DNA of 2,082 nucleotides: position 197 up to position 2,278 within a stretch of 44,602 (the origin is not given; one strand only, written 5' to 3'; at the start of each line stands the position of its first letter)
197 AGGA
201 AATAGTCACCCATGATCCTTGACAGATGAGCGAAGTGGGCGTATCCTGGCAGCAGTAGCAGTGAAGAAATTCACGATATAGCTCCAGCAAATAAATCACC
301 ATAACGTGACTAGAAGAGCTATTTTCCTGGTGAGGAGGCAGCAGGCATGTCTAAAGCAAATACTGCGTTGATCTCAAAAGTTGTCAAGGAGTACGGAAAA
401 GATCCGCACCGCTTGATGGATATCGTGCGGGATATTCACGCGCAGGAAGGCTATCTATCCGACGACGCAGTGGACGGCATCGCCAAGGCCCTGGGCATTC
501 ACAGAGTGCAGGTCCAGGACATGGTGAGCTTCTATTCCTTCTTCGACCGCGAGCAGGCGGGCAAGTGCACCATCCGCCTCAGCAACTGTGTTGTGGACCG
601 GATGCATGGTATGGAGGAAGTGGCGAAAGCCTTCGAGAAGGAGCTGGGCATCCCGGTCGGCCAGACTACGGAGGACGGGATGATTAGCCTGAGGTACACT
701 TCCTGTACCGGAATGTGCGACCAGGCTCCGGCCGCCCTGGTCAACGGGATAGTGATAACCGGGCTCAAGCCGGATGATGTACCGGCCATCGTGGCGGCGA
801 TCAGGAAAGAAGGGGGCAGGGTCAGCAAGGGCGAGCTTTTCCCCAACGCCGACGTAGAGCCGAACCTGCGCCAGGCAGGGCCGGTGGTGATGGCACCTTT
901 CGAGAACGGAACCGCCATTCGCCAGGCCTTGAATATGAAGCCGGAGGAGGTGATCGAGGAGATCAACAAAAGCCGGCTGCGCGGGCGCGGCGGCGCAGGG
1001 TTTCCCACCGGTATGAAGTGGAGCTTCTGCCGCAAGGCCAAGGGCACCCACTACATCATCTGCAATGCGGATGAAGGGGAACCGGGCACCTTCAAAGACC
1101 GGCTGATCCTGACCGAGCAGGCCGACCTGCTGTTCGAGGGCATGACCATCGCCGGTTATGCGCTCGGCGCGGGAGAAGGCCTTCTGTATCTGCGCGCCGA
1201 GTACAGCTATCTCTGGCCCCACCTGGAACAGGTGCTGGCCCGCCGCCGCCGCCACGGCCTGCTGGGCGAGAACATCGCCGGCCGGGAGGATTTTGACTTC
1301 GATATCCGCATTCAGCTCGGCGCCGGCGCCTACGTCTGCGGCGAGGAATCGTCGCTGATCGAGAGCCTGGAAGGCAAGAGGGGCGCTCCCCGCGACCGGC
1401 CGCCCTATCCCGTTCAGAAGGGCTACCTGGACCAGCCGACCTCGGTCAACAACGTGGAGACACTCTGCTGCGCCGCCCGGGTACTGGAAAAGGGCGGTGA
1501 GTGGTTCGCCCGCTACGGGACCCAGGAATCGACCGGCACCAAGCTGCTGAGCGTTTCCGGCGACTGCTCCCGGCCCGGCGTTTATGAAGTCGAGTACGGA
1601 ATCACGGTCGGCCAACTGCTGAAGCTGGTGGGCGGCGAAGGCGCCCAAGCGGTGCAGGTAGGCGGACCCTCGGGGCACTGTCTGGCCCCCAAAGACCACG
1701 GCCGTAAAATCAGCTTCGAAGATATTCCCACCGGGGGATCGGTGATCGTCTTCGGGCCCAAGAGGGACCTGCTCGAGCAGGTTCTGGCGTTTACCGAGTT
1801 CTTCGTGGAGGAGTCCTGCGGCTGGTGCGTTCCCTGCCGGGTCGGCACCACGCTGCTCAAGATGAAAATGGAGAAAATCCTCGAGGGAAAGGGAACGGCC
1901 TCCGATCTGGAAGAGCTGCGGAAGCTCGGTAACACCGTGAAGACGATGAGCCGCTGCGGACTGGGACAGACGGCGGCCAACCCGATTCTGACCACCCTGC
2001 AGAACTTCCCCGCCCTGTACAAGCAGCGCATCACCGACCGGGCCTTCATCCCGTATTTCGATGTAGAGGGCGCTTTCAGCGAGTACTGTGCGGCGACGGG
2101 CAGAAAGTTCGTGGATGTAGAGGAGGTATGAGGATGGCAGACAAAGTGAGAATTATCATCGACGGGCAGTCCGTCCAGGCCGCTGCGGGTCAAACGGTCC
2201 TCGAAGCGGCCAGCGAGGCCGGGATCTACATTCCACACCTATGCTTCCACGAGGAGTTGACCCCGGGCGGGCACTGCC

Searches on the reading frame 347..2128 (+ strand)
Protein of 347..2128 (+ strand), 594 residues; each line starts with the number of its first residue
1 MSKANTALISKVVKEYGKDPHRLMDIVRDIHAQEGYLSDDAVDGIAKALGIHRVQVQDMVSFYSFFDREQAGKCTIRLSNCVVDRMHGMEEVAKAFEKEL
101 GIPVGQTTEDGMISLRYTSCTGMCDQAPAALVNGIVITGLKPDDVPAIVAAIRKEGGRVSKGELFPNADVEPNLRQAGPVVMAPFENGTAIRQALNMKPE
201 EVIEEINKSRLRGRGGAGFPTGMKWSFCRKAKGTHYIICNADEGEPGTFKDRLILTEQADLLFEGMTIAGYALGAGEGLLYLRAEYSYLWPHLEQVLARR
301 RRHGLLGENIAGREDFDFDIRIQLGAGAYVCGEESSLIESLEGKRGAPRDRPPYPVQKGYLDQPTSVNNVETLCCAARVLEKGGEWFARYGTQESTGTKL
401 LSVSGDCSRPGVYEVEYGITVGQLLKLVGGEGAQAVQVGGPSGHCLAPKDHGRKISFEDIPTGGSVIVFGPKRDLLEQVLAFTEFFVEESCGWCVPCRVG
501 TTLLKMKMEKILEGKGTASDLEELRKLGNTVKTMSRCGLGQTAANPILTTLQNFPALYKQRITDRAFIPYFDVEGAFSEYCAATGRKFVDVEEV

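Call 12: search_protein_families(library=pfam, proteins=[window:347-2128:+], max_evalue=0.001)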
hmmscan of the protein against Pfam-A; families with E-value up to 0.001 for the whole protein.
window:347-2128:+ (594 aa): 4 families
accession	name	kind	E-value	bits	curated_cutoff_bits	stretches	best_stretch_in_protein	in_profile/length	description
PF01512.22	Complex1_51K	-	3.4e-42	144.3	31.2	1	206-375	1-147/150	Nuo51 FMN-binding domain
PF01257.25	2Fe-2S_thioredx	-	1.3e-35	122.8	24.8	1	10-152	2-144/145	Thioredoxin-like [2Fe-2S] ferredoxin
PF10589.14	NADH_4Fe-4S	-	6.3e-29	100.1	23.5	1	479-560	3-84/85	NADH-ubiquinone oxidoreductase-F iron-sulfur binding region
PF10531.15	SLBB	-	9.7e-06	25.8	27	1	403-442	4-51/55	SLBB domain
